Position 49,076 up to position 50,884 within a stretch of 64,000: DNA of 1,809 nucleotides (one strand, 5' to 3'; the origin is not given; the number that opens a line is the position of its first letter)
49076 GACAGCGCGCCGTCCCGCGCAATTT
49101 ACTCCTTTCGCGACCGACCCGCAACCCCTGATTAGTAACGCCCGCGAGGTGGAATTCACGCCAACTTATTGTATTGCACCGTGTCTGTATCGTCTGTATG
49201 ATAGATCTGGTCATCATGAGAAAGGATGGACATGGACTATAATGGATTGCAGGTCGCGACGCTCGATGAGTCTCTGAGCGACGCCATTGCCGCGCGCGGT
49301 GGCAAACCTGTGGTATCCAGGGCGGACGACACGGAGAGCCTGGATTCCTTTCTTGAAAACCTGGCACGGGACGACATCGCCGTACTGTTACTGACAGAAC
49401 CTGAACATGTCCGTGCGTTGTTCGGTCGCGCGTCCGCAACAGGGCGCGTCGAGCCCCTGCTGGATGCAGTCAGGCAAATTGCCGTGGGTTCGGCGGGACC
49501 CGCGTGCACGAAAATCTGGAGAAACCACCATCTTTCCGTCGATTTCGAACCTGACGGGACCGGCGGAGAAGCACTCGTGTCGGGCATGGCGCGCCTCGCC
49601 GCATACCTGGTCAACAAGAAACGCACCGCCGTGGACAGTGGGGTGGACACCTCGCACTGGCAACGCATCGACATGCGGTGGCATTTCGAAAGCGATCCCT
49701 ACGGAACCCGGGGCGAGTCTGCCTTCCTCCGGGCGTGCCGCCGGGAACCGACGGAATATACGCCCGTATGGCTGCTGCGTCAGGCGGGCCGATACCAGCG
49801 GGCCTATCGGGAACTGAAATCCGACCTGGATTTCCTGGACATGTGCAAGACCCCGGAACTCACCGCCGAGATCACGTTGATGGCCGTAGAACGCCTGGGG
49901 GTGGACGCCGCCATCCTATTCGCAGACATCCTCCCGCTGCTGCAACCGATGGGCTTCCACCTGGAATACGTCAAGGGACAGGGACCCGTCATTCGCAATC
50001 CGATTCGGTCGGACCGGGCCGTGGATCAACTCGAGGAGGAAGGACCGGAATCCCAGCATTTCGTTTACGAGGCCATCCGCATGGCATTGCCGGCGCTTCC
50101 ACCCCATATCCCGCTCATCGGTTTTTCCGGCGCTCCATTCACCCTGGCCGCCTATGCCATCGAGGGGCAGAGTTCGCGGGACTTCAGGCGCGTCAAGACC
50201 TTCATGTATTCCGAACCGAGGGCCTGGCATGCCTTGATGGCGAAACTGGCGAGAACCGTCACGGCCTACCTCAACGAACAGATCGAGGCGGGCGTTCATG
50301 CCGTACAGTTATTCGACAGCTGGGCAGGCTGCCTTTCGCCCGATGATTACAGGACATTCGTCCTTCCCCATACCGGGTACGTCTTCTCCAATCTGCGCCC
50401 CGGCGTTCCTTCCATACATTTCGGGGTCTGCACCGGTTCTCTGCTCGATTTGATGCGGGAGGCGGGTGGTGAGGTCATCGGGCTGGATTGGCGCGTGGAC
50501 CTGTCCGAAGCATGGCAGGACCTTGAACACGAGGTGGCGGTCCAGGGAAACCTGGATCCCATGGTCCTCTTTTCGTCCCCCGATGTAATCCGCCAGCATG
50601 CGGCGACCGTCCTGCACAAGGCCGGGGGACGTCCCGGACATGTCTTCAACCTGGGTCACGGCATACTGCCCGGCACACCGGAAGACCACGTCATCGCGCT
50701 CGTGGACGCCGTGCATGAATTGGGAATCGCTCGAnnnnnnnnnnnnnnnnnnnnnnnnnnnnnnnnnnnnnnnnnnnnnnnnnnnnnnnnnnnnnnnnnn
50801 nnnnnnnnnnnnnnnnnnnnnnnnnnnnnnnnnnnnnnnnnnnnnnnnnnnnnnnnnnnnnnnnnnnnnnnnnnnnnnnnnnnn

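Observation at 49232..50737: HemE carrying an N-terminal HemD (uroporphyrinogen-III synthase)-like half-domain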

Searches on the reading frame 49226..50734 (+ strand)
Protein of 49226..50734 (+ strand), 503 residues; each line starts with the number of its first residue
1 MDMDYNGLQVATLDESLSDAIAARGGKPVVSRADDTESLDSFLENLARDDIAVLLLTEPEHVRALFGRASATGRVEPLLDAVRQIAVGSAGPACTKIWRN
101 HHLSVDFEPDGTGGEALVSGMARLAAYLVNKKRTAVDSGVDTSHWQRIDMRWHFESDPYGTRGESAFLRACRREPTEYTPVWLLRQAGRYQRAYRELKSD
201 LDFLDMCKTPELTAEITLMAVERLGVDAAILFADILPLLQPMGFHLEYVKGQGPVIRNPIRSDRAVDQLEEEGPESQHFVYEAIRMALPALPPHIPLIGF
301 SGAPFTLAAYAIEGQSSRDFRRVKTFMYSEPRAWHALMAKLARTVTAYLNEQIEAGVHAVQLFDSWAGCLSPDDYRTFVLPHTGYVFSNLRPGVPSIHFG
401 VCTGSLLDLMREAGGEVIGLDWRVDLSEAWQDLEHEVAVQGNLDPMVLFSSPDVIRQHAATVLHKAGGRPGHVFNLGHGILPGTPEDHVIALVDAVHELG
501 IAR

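Call 3: search_protein_families(library=pfam, proteins=[window:49226-50734:+], max_evalue=10)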
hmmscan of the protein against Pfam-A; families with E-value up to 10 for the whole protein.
window:49226-50734:+ (503 aa): 3 families
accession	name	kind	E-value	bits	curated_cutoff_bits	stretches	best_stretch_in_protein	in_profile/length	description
PF01208.23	URO-D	-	1.6e-123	412.6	23.9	1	165-498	4-345/346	Uroporphyrinogen decarboxylase (URO-D)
PF02602.20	HEM4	-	0.00016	21.3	27.5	1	17-123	3-111/231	Uroporphyrinogen-III synthase HemD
PF14674.12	FANCI_S1-cap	-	0.14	12.5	28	1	31-56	9-34/53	FANCI solenoid 1 cap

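Call 4: search_protein_families(library=ncbifam, proteins=[window:49226-50734:+], max_evalue=10)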
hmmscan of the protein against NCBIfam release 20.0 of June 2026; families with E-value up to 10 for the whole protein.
window:49226-50734:+ (503 aa): 8 families
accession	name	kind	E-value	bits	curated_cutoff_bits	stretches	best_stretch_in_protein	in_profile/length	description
TIGR01464.1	hemE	equivalog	4.6e-120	400.7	302.95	1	167-498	2-338/338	uroporphyrinogen decarboxylase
TIGR01463.1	mtaA_cmuA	subfamily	1e-19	71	235.4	1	209-498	48-337/340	MtaA/CmuA family methyltransferase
NF004889.0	PRK06252.1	subfamily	1.8e-19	69.9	244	1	222-499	62-336/340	methylcobalamin:coenzyme M methyltransferase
NF041608.1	methylcob_mtaseMtbA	equivalog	8.5e-13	48.1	600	1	255-497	97-335/339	methylcobamide:CoM methyltransferase MtbA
NF040654.1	MtaA_Meth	equivalog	1.1e-11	44.2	400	1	279-497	121-333/337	methylcobamide:CoM methyltransferase MtaA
NF004587.0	PRK05928.2-5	equivalog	0.014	15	246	1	43-123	159-239/245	uroporphyrinogen-III synthase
NF005568.0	PRK07239.1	equivalog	0.11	11.3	273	1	32-102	182-253/381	uroporphyrinogen-III synthase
NF004584.0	PRK05928.2-1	equivalog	0.24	10.8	233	1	28-87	167-226/269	uroporphyrinogen-III synthase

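Call 7: find_homologous_proteins(query=window:49226-50734:+, max_evalue=1e-10)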
Query window:49226-50734:+ (503 aa): 8000 proteins with E <= 1e-10 among 8000 candidates; the best 120 are listed.
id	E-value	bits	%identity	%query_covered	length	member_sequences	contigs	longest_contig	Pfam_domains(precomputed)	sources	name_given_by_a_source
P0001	0.0e+0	1129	98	100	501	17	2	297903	PF01208.24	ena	-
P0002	0.0e+0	1121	97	100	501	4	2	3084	PF01208.24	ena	-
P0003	0.0e+0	1044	90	100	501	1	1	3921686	PF01208.24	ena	-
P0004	0.0e+0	1030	88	100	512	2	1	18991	PF01208.24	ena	-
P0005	0.0e+0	1018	88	100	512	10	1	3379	PF01208.24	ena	-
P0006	0.0e+0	1012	87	100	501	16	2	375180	PF01208.24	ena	-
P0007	0.0e+0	1011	86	100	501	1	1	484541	PF01208.24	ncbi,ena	-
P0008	2.1e-295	998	85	100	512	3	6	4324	PF01208.24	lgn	-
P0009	3.4e-293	991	85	100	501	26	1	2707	PF01208.24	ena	-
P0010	1.2e-292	989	85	100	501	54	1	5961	PF01208.24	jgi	-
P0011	8.0e-290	980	84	100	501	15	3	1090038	PF01208.24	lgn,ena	-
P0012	3.2e-289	978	82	100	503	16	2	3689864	PF01208.24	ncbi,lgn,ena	-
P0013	3.2e-287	971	82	100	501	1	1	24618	PF01208.24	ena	-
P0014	2.6e-255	866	77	99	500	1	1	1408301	PF01208.24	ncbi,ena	-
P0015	2.0e-244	830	72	99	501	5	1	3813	PF01208.24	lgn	-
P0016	6.4e-236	802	69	99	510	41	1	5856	PF01208.24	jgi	jgi:uroporphyrinogen decarboxylase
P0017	7.6e-226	769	66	99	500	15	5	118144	PF01208.24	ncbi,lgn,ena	-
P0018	1.7e-223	761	84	79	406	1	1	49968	PF01208.24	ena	-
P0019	8.5e-215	733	64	99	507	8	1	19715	PF01208.24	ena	-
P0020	2.2e-203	695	62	99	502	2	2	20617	PF01208.24,PF02602.21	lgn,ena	-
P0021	1.8e-202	692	61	99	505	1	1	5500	PF01208.24,PF02602.21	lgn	-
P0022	2.7e-201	688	62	99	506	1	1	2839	PF01208.24,PF02602.21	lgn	-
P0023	9.1e-190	650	57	99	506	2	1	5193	PF01208.24,PF02602.21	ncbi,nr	ncbi:MAG: uroporphyrinogen decarboxylase [Candidatus Latescibacteria bacterium]|nr:uroporphyrinogen 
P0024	1.1e-182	627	60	93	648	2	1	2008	PF01208.24,PF02602.21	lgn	-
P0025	7.5e-174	597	54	99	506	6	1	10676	PF01208.24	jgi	-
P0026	1.3e-172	593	54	99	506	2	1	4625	PF01208.24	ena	-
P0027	4.3e-165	569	51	99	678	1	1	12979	PF01208.24,PF02602.21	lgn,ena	-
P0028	1.2e-164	567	54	99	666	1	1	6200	PF01208.24,PF02602.21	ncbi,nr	ncbi:MAG: uroporphyrinogen decarboxylase, partial [Abditibacteriales bacterium]|nr:uroporphyrinogen 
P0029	1.4e-164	567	53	93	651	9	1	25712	PF01208.24,PF02602.21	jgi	-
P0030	1.7e-163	563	53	97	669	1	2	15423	PF01208.24,PF02602.21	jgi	jgi:uroporphyrinogen decarboxylase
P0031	1.8e-163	563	53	93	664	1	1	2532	PF01208.24,PF02602.21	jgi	jgi:uroporphyrinogen decarboxylase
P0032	1.9e-163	563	54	92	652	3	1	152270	PF01208.24,PF02602.21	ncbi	-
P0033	4.6e-163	562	53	97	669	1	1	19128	PF01208.24,PF02602.21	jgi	-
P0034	2.3e-162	560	52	99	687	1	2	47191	PF01208.24,PF02602.21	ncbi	-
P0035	2.9e-162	559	53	92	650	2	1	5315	PF01208.24,PF02602.21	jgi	jgi:uroporphyrinogen decarboxylase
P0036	3.2e-162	559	54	92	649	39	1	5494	PF01208.24,PF02602.21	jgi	-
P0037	3.1e-161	556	54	90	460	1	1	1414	PF01208.24,PF02602.21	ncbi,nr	ncbi:MAG: uroporphyrinogen decarboxylase, partial [Nitrososphaera sp.]|nr:uroporphyrinogen decarboxy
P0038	5.1e-161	555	52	97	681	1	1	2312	PF01208.24,PF02602.21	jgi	jgi:uroporphyrinogen decarboxylase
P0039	3.0e-160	553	71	67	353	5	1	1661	PF01208.24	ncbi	-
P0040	1.6e-159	550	52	99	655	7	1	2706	PF01208.24,PF02602.21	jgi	-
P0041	3.0e-159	549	54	93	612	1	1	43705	PF01208.24,PF02602.21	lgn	-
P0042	6.8e-159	548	50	99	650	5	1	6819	PF01208.24,PF02602.21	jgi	jgi:uroporphyrinogen decarboxylase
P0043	6.8e-159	548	55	88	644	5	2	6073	PF01208.24,PF02602.21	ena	-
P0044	1.3e-158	547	53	93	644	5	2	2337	PF01208.24,PF02602.21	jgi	jgi:uroporphyrinogen decarboxylase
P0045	2.6e-158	546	53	96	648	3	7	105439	PF01208.24,PF02602.21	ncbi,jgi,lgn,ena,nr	ncbi:MAG TPA: uroporphyrinogen decarboxylase [Phycisphaerae bacterium]|nr:uroporphyrinogen decarboxy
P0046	5.3e-158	545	52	92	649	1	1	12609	PF01208.24,PF02602.21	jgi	jgi:uroporphyrinogen decarboxylase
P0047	1.1e-157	544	52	96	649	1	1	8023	PF01208.24,PF02602.21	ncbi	-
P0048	1.4e-157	544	52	92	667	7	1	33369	PF01208.24,PF02602.21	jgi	jgi:uroporphyrinogen decarboxylase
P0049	1.5e-157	544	51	93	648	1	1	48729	PF01208.24,PF02602.21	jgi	-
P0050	2.9e-157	543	69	67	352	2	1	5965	PF01208.24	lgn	-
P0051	1.3e-156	541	53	92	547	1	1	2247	PF01208.24,PF02602.21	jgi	jgi:uroporphyrinogen decarboxylase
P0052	1.8e-156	540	52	97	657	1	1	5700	PF01208.24,PF02602.21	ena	-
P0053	2.3e-156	540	52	92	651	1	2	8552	PF01208.24,PF02602.21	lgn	-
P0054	1.2e-155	537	53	93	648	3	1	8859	PF01208.24,PF02602.21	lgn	-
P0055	4.7e-155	535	-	-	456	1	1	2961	PF01208.24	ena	-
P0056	1.5e-154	534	53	93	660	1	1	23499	PF01208.24,PF02602.21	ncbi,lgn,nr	ncbi:MAG TPA: uroporphyrinogen decarboxylase [Phycisphaerae bacterium]|nr:uroporphyrinogen decarboxy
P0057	2.1e-154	533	51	97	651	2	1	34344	PF01208.24,PF02602.21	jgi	-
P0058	2.3e-154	533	53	93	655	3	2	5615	PF01208.24,PF02602.21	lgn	-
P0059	3.1e-154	533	52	93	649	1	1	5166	PF01208.24,PF02602.21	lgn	-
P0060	3.6e-154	533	49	99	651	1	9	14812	PF01208.24,PF02602.21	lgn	-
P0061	1.4e-153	531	51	100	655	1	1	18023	PF01208.24,PF02602.21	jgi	-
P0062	3.1e-153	529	52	92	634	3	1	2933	PF01208.24,PF02602.21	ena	-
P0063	5.2e-153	529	51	93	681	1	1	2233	PF01208.24,PF02602.21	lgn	-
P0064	1.2e-152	528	51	93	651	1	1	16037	PF01208.24,PF02602.21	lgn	-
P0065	1.5e-152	527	51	93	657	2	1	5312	PF01208.24,PF02602.21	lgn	-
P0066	2.6e-151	523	50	93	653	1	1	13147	PF01208.24,PF02602.21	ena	-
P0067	4.2e-151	522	50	93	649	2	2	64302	PF01208.24,PF02602.21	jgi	jgi:uroporphyrinogen decarboxylase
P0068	8.1e-151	522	50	93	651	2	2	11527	PF01208.24,PF02602.21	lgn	-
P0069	3.5e-150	519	50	92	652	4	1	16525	PF01208.24,PF02602.21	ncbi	-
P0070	4.1e-150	519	49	98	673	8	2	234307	PF01208.24,PF02602.21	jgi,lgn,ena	-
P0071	7.4e-150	518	51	93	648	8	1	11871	PF01208.24,PF02602.21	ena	-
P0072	7.8e-150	518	52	90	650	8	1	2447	PF01208.24,PF02602.21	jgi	jgi:uroporphyrinogen decarboxylase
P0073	8.4e-150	518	52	96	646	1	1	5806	PF01208.24,PF02602.21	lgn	-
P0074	1.4e-149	517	47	96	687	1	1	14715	PF01208.24,PF02602.21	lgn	-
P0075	2.1e-149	517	51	90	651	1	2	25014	PF01208.24,PF02602.21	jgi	jgi:uroporphyrinogen decarboxylase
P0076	2.6e-149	517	53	92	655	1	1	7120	PF01208.24,PF02602.21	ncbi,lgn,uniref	ncbi:uroporphyrinogen decarboxylase [Candidatus Methylomirabilis sp.]|uniref:uroporphyrinogen decarb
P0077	3.2e-149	516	52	92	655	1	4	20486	PF01208.24,PF02602.21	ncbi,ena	-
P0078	5.9e-149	515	50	96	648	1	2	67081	PF01208.24,PF02602.21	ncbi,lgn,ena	-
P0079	8.3e-149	515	50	92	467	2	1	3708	PF01208.24,PF02602.21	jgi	-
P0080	1.6e-148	514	51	92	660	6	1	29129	PF01208.24,PF02602.21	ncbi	ncbi:MAG: uroporphyrinogen decarboxylase [Phycisphaerae bacterium]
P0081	1.2e-147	511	52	92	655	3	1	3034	PF01208.24,PF02602.21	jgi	-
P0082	2.1e-147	510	55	84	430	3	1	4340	PF01208.24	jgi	-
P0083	3.1e-147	510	49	96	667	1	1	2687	PF01208.24,PF02602.21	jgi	jgi:uroporphyrinogen decarboxylase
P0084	1.0e-146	508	50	98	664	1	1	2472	PF01208.24,PF02602.21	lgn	-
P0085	1.3e-146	508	51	92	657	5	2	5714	PF01208.24,PF02602.21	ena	-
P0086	1.5e-146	507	48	98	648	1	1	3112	PF01208.24,PF02602.21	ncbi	-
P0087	1.7e-146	507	52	92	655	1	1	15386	PF01208.24,PF02602.21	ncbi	-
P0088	1.9e-146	507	53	92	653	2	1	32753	PF01208.24,PF02602.21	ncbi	-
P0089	3.6e-146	506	52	92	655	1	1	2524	PF01208.24,PF02602.21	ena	-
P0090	3.8e-146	506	51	92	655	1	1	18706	PF01208.24,PF02602.21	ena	-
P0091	5.3e-146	506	51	90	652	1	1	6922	PF01208.24,PF02602.21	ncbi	-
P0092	5.4e-146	506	51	93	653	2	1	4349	PF01208.24,PF02602.21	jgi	jgi:uroporphyrinogen decarboxylase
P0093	6.3e-146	505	49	96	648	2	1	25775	PF01208.24,PF02602.21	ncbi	-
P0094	1.0e-145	505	51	93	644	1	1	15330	PF01208.24,PF02602.21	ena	-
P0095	1.7e-145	504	51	92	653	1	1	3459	PF01208.24,PF02602.21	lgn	-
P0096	4.0e-145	503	47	98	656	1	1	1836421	PF01208.24,PF02602.21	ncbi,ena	-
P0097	7.7e-145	502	52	92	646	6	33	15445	PF01208.24,PF02602.21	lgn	-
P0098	8.5e-145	502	50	92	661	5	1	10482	PF01208.24,PF02602.21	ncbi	-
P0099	9.7e-145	501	51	93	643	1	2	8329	PF01208.24,PF02602.21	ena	-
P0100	1.0e-144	501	51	92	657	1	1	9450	PF01208.24,PF02602.21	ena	-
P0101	1.3e-144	501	51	89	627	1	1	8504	PF01208.24,PF02602.21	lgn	-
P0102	1.6e-144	501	52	92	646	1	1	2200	PF01208.24,PF02602.21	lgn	-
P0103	8.7e-144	498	52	92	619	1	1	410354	PF01208.24,PF02602.21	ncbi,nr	ncbi:MAG: uroporphyrinogen decarboxylase [Candidatus Methylomirabilis oxygeniifera]|nr:MAG: uroporph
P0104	9.4e-144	498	52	92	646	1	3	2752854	PF01208.24,PF02602.21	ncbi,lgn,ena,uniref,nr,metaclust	ncbi:Uroporphyrinogen III synthase, uroporhyrinogen decarboxylase [Candidatus Methylomirabilis oxyge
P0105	1.1e-143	498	51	92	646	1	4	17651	PF01208.24,PF02602.21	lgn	-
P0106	1.3e-143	498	50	96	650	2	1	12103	PF01208.24,PF02602.21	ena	-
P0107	5.1e-143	496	50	93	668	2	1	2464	PF01208.24,PF02602.21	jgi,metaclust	metaclust:\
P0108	5.6e-143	496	65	67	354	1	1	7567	PF01208.24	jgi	-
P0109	6.7e-143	495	51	92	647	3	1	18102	PF01208.24,PF02602.21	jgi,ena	jgi:uroporphyrinogen decarboxylase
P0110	8.1e-143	495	50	99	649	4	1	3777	PF01208.24,PF02602.21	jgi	jgi:uroporphyrinogen decarboxylase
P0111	1.5e-142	494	49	93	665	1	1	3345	PF01208.24,PF02602.21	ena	-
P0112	1.8e-142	494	52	92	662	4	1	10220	PF01208.24,PF02602.21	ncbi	-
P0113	1.9e-142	494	49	93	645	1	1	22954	PF01208.24,PF02602.21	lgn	-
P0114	2.3e-142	494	51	92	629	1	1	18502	PF01208.24,PF02602.21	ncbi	ncbi:MAG TPA: uroporphyrinogen decarboxylase [Candidatus Binataceae bacterium]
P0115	2.5e-142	494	51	92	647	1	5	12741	PF01208.24,PF02602.21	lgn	-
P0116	2.8e-142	493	52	92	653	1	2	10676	PF01208.24,PF02602.21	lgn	-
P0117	3.3e-142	493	52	92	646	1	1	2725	PF01208.24,PF02602.21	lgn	-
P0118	3.5e-142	493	51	92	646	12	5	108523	PF01208.24,PF02602.21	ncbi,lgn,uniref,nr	ncbi:uroporphyrinogen decarboxylase [Candidatus Methylomirabilis lanthanidiphila]|uniref:Uroporphyri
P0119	5.6e-142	492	50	96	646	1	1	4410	PF01208.24,PF02602.21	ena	-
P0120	7.4e-142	492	62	67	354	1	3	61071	PF01208.24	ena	-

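Call 11: find_encoding_contigs(protein=P0012, flank=10000, max_places=3)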
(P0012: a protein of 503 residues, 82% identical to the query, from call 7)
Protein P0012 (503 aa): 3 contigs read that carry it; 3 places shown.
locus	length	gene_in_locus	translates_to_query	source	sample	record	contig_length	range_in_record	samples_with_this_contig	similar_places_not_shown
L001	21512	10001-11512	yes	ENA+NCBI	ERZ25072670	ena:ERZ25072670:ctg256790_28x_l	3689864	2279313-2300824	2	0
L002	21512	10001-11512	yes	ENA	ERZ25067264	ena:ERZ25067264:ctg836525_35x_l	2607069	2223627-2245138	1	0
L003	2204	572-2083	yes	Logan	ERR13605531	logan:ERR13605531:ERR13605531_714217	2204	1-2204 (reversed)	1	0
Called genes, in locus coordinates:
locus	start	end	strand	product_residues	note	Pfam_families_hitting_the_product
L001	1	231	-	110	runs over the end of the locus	PF01740:STAS, PF13466:STAS_2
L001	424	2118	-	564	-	PF01855:POR_N, PF02775:TPP_enzyme_C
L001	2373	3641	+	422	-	PF00266:Aminotran_5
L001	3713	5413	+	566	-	PF00501:AMP-binding, PF13193:AMP-binding_C (weak)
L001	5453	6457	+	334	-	PF02163:Peptidase_M50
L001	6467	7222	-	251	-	-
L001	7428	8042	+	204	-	PF12804:NTP_transf_3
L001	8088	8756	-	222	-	PF00590:TP_methylase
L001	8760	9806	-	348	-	PF01408:GFO_IDH_MocA, PF03807:F420_oxidored (weak), PF22725:GFO_IDH_MocA_C3 (weak), PF02894:GFO_IDH_MocA_C (weak)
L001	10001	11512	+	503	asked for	PF01208:URO-D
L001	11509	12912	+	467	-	PF00890:FAD_binding_2 (weak), PF01266:DAO, PF01593:Amino_oxidase, PF05834:Lycopene_cycl (weak), PF07992:Pyr_redox_2 (faint), PF13450:NAD_binding_8, PF13454:NAD_binding_9 (faint)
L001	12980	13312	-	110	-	PF01740:STAS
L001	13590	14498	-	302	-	PF00916:Sulfate_transp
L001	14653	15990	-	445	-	PF00202:Aminotran_3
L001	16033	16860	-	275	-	PF05721:PhyH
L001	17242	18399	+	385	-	PF05222:AlaDh_PNT_N, PF01262:AlaDh_PNT_C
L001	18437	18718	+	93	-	PF12769:PNTB_4TM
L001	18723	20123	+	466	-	PF02233:PNTB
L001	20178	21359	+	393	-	PF22660:RS_preATP-grasp-like, PF01370:Epimerase (weak), PF02222:ATP-grasp, PF02786:CPSase_L_D2 (weak), PF21244:PurT_C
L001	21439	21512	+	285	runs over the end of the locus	PF05721:PhyH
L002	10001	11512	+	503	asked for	PF01208:URO-D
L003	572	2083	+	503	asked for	PF01208:URO-D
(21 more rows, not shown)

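Call 12: find_encoding_contigs(protein=window:49226-50734:+, flank=10000, max_places=3)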
Protein window:49226-50734:+ (503 aa): no gene with exactly this product is on record in the collection.

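Call 29: predict_structure(alignment_id=A4)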
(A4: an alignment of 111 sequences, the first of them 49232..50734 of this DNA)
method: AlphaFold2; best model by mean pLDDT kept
length: 501 residues; sequences in the alignment: 111
mean_pLDDT: 92.7   pTM: 0.91
mean pLDDT of the five models: 92.7, 92.5, 92.1, 91.5, 90.8
residues with pLDDT >= 90: 410; 70-90: 81; 50-70: 10; < 50: 0
segments of 3 or more residues with pLDDT < 50: none
pLDDT, mean of each block of 10 residues (from residue 1): 93 95 95 92 89 96 96 93 94 94 88 91 93 92 91 67 93 95 78 86 93 94 93 92 91 95 92 92 96 95 98 95 98 98 98 97 95 98 98 94 94 94 92 91 95 97 93 88 91 91 59
secondary structure, 60 per line:
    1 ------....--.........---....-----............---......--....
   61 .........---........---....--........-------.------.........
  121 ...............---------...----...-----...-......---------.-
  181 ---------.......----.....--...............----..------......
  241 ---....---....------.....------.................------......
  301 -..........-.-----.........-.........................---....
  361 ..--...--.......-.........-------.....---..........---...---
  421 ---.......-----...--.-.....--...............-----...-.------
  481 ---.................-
elements in order: E7-10 H13-21 E25-28 H34-45 E49-54 H57-69 H73-80 E84-87 H90-97 H112-135 H164-169 H190-196 H201-205 H208-222 H235-240 E244-247 E251-254 H261-265 H272-288 E295-300 H302-311 H319-327 H329-353 E357-362 H370-376 H378-386 E394-398 H402-411 E415-417 H424-430 E436-438 H443-447 H450-464 E470-472 H484-500
